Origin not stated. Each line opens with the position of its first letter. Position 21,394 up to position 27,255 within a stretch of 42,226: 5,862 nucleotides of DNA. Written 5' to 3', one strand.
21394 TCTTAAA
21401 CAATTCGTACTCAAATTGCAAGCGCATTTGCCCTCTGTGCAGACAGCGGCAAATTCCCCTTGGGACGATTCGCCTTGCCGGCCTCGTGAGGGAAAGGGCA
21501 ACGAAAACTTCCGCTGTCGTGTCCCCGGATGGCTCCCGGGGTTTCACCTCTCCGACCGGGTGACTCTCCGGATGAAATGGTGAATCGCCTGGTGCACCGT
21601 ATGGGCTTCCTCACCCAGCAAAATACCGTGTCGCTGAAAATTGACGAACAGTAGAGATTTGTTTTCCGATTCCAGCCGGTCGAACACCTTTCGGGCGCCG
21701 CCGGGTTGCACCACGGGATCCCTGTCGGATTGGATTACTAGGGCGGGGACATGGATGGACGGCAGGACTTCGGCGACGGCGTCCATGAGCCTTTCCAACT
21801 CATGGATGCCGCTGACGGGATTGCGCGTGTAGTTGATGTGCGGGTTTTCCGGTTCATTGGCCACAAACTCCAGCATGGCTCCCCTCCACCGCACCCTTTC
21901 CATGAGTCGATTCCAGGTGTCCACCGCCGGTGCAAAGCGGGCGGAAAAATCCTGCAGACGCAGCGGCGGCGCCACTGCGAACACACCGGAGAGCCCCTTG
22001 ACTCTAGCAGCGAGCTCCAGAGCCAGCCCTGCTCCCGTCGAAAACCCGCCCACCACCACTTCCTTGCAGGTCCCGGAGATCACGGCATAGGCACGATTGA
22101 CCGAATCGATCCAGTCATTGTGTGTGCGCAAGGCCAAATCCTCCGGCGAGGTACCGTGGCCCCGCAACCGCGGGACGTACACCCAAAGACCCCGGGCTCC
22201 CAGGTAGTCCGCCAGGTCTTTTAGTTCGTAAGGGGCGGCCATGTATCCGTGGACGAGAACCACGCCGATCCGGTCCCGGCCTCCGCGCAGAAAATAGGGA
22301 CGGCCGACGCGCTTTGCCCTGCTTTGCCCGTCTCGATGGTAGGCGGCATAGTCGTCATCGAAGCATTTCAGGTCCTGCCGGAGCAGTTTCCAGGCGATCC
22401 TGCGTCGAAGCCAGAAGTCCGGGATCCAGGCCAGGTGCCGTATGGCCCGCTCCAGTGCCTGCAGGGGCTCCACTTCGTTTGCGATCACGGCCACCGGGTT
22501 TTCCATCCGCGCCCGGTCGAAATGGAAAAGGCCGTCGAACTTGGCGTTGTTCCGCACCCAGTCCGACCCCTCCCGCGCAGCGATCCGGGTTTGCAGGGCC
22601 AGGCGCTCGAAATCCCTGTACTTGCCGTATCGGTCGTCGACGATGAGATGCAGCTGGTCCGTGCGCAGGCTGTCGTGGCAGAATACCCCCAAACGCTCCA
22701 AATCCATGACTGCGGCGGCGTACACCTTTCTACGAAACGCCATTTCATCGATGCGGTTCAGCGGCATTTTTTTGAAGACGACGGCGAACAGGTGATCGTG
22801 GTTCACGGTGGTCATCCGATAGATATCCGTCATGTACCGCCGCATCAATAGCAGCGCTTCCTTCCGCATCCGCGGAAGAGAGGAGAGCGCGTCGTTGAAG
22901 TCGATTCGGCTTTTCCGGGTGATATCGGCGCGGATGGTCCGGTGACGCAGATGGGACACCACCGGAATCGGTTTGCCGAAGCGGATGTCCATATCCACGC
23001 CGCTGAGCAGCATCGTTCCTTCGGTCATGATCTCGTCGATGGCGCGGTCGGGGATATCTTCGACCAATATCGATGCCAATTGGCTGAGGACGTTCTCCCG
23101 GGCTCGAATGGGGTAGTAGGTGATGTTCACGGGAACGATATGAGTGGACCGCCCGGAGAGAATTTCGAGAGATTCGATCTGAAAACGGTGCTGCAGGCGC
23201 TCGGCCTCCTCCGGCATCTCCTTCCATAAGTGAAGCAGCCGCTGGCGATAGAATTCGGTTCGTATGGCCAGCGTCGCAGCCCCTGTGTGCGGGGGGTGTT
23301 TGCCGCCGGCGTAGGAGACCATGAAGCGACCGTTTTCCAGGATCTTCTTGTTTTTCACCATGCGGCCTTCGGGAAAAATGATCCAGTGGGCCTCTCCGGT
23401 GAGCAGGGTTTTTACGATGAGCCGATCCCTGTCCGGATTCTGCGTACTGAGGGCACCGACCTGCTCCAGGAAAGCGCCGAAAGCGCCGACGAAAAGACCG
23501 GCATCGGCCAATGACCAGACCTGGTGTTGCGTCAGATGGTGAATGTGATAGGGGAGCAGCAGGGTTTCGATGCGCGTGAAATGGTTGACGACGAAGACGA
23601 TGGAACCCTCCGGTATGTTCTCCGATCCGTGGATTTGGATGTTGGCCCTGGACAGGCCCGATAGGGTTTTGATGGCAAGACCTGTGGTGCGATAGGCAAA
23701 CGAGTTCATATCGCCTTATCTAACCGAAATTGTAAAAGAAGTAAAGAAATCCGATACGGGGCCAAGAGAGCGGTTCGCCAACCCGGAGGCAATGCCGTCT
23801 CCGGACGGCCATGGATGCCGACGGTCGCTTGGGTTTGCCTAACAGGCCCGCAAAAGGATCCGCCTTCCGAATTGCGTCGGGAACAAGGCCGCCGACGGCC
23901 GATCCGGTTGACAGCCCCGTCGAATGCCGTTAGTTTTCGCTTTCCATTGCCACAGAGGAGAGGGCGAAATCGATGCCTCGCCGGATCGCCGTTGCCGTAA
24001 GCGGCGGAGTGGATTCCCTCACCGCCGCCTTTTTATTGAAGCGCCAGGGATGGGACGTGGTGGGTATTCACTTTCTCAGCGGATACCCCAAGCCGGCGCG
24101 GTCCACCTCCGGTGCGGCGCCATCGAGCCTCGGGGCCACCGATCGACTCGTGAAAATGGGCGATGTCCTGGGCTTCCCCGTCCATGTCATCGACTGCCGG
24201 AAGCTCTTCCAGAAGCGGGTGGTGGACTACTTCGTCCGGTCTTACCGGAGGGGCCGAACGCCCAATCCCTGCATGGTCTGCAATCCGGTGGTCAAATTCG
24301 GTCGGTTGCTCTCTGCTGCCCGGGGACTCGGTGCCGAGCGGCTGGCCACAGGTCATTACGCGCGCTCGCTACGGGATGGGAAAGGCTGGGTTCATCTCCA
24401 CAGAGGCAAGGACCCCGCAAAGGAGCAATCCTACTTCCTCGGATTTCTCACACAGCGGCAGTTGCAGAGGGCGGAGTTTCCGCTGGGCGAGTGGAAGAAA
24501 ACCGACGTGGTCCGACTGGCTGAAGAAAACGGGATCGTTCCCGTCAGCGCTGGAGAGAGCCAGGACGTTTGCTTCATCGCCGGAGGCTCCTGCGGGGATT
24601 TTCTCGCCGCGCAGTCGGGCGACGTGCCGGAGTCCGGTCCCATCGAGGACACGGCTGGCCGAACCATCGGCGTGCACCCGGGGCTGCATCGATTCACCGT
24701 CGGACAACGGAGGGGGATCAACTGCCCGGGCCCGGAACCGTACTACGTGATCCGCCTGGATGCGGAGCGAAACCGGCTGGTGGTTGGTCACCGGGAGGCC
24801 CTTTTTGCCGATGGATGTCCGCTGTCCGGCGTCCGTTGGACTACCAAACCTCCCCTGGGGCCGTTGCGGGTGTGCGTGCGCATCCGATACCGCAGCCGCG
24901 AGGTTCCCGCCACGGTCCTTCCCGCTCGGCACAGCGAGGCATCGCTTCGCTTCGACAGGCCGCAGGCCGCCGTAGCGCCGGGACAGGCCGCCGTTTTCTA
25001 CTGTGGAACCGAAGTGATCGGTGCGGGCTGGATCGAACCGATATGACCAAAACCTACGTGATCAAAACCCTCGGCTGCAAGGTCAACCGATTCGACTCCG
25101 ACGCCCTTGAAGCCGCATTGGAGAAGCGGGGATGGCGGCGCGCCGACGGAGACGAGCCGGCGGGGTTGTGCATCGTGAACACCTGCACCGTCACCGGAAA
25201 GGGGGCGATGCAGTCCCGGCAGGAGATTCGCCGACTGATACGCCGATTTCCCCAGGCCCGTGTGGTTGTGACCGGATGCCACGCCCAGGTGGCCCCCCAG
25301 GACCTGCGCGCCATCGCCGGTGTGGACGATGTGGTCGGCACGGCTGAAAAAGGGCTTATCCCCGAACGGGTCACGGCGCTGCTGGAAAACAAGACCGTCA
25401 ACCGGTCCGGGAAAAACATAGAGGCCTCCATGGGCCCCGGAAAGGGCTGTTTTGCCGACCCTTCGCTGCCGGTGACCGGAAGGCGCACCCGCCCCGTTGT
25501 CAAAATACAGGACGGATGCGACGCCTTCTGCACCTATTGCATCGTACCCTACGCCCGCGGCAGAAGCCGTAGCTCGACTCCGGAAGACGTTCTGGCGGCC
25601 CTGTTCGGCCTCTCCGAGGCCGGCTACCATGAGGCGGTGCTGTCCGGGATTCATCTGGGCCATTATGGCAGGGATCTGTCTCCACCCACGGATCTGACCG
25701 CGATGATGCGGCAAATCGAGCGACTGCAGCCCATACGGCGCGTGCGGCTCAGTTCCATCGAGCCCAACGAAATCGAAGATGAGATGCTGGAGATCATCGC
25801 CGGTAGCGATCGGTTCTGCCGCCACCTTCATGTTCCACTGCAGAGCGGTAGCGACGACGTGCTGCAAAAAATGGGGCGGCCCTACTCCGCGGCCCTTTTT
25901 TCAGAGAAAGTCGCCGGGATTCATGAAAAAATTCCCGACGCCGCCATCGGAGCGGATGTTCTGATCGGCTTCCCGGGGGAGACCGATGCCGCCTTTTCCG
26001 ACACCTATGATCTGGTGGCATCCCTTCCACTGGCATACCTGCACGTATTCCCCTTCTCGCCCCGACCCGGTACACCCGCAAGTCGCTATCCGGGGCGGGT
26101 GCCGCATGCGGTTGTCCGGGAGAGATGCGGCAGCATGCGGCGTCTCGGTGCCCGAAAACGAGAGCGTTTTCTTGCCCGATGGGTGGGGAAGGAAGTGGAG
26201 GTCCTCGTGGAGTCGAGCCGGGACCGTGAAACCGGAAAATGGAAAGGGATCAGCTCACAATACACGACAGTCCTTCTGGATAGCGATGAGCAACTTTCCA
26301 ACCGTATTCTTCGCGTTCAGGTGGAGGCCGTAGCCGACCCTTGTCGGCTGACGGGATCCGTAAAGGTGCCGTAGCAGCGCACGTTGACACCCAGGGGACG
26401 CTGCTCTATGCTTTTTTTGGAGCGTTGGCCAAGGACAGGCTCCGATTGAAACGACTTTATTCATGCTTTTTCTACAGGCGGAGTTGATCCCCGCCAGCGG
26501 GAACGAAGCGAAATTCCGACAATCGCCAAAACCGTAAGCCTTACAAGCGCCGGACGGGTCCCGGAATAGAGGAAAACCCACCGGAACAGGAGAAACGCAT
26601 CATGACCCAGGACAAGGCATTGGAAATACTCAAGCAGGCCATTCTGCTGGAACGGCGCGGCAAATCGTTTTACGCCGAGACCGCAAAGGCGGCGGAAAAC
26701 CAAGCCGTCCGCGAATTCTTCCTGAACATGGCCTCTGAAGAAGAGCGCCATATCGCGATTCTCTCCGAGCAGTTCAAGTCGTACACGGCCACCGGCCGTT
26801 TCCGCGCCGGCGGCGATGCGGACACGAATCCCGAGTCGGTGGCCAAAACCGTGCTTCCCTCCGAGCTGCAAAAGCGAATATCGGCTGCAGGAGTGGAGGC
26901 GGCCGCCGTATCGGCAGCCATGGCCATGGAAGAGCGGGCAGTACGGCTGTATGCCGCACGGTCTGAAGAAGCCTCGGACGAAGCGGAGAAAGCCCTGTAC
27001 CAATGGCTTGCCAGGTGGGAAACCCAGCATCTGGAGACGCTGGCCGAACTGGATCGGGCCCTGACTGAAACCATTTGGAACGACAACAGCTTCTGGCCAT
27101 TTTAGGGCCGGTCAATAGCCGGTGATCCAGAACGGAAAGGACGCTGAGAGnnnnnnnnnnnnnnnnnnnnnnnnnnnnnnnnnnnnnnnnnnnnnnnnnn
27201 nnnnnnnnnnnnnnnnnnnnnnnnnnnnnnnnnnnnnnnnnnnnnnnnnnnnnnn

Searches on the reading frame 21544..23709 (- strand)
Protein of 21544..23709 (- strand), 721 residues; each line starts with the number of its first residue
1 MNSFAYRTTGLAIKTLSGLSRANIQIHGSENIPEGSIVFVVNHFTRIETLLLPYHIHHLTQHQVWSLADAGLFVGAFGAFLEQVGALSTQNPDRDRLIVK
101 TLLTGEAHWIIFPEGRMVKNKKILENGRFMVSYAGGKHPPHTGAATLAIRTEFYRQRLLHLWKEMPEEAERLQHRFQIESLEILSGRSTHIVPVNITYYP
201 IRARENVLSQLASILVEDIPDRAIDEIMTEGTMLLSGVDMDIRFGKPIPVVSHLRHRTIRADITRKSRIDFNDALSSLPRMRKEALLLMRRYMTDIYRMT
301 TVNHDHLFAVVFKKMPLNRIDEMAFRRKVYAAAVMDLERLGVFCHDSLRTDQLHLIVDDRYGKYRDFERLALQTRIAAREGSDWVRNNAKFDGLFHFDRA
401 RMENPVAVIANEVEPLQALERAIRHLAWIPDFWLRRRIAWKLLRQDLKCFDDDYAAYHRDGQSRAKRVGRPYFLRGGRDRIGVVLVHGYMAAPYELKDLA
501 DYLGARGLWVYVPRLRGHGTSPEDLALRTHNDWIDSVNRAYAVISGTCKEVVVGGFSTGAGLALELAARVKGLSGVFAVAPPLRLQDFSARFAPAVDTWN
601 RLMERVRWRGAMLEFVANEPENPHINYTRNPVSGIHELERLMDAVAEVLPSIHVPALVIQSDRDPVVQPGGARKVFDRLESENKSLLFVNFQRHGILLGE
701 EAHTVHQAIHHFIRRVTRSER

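Call 7: search_protein_families(library=pfam, proteins=[window:21544-23709:-])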
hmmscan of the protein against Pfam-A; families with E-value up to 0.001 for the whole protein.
window:21544-23709:- (721 aa): 5 families
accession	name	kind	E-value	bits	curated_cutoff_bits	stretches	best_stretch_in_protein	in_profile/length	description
PF12146.15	Hydrolase_4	-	5.9e-23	81.8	27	1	483-698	7-236/239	Serine aminopeptidase, S33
PF12697.13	Abhydrolase_6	-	2.1e-15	58.4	26.3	1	483-670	1-182/217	Alpha/beta hydrolase family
PF01553.26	Acyltransferase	-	4e-10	40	23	1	24-152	2-123/132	Acyltransferase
PF00561.26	Abhydrolase_1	-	2.9e-06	27.6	25.8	0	483-581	3-102/245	alpha/beta hydrolase fold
PF08386.16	Abhydrolase_4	-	0.0008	19.9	21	0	653-715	34-93/103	TAP-like protein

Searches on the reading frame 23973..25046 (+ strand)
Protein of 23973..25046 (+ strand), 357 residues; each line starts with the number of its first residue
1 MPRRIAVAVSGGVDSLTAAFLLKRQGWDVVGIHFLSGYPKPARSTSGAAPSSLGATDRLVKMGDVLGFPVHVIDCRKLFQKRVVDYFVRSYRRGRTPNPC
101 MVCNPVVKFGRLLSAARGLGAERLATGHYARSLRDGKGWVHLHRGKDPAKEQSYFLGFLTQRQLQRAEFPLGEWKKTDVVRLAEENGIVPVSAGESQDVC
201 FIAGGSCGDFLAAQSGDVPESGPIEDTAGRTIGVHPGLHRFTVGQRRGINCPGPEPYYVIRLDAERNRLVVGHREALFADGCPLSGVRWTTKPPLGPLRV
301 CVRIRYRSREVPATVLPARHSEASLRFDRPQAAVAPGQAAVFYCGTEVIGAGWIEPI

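Call 8: search_protein_families(library=pfam, proteins=[window:23973-25046:+])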
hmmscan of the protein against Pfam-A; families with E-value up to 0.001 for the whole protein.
window:23973-25046:+ (357 aa): 4 families
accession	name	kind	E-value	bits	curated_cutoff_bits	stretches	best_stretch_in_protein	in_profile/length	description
PF03054.22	tRNA_Me_trans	-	2.6e-55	187.7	20.6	1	4-203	2-201/202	tRNA methyl transferase HUP domain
PF20258.4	tRNA_Me_trans_C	-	5.5e-17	62.3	20.6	1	283-354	5-77/77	Aminomethyltransferase beta-barrel domain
PF20259.3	tRNA_Me_trans_M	-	9.3e-15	54.4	27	1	220-273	11-66/66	tRNA methyl transferase PRC-barrel domain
PF06508.19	QueC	-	0.00075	19.5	22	0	7-35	4-32/210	Queuosine biosynthesis protein QueC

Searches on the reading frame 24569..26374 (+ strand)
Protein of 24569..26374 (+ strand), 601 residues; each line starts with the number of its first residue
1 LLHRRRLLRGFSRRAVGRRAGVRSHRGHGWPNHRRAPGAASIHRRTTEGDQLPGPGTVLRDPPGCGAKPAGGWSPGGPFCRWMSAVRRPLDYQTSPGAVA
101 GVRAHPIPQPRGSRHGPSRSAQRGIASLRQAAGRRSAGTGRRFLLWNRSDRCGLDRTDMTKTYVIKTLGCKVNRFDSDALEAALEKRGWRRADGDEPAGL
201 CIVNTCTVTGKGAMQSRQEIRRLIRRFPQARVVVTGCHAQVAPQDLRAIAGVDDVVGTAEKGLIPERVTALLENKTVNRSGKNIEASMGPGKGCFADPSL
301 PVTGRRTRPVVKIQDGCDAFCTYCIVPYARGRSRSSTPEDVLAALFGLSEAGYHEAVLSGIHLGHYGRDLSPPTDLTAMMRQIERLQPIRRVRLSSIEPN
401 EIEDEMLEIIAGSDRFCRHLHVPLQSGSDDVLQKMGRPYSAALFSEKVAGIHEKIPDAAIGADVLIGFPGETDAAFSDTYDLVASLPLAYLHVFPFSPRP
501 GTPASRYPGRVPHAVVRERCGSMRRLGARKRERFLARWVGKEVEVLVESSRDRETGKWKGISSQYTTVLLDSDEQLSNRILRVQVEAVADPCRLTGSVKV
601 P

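Call 5: search_protein_families(library=pfam, proteins=[window:24569-26374:+])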
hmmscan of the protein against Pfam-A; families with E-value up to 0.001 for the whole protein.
window:24569-26374:+ (601 aa): 2 families
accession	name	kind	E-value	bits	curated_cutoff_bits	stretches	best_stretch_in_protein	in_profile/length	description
PF00919.26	UPF0004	-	2e-22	79.5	27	1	163-256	2-97/98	Uncharacterized protein family UPF0004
PF04055.27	Radical_SAM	-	6.2e-19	69.2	29.5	1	312-483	2-166/166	Radical SAM superfamily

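Call 6: search_protein_families(library=ncbifam, proteins=[window:24569-26374:+])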
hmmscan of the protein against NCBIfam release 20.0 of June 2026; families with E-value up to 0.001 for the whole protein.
window:24569-26374:+ (601 aa): 11 families
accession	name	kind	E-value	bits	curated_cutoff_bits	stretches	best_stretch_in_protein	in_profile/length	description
TIGR01579.1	MiaB-like-C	equivalog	2.6e-123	412.3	357.05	1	165-585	1-416/416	tRNA (N(6)-L-threonylcarbamoyladenosine(37)-C(2))-methylthiotransferase MtaB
TIGR00089.1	TIGR00089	subfamily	2e-114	382.7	251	1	162-590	1-424/429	MiaB/RimO family radical SAM methylthiotransferase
TIGR01574.1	miaB-methiolase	equivalog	5.6e-78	262.9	355.3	1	162-589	1-428/437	tRNA (N6-isopentenyl adenosine(37)-C2)-methylthiotransferase MiaB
TIGR01125.1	TIGR01125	equivalog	4.4e-64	217.1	356.95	1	165-560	4-390/432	30S ribosomal protein S12 methylthiotransferase RimO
NF010916.0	PRK14336.1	equivalog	1.5e-62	211.7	606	2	310-587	127-402/418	tRNA (N6-isopentenyl adenosine(37)-C2)-methylthiotransferase MiaB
TIGR01578.1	MiaB-like-B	hypoth_equivalog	5.7e-57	193.4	314.7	1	164-584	3-407/421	tRNA (N(6)-L-threonylcarbamoyladenosine(37)-C(2))-methylthiotransferase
TIGR04013.1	B12_SAM_MJ_1487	hypoth_equivalog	4.3e-17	62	251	1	215-525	58-374/382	TIGR04013 family B12-binding domain/radical SAM domain-containing protein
TIGR04014.1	B12_SAM_MJ_0865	equivalog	6.2e-12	45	360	1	314-508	166-358/434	methyl-coenzyme M reductase glutamine C-methyltransferase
TIGR04479.1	bcpD_PhpK_rSAM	subfamily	3.7e-07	28.9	600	1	316-484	249-407/504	PhpK family radical SAM P-methyltransferase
TIGR04072.2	rSAM_ladder_B12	equivalog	7.9e-07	28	360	1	203-486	72-349/443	lipid biosynthesis B12-binding/radical SAM protein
TIGR03994.1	rSAM_HemZ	equivalog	0.00059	19.1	321.4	1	317-486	94-266/401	coproporphyrinogen dehydrogenase HemZ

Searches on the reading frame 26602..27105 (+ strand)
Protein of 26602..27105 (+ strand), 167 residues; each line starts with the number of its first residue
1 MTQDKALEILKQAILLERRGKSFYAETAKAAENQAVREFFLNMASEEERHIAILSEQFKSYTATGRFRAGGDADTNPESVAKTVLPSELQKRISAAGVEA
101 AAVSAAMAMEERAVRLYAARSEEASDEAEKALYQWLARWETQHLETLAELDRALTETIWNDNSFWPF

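Call 8: search_protein_families(library=pfam, proteins=[window:26602-27105:+])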
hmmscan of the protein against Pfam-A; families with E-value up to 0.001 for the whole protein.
window:26602-27105:+ (167 aa): 3 families
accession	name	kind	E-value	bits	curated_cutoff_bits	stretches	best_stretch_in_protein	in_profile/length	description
PF02915.23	Rubrerythrin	-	9.6e-14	52.4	22.8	1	8-150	1-136/137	Rubrerythrin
PF09537.16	DUF2383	-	5.3e-05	23.8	30.8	1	6-61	2-57/111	Domain of unknown function (DUF2383)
PF13668.12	Ferritin_2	-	0.00041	21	24.7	0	7-143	3-128/138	Ferritin-like domain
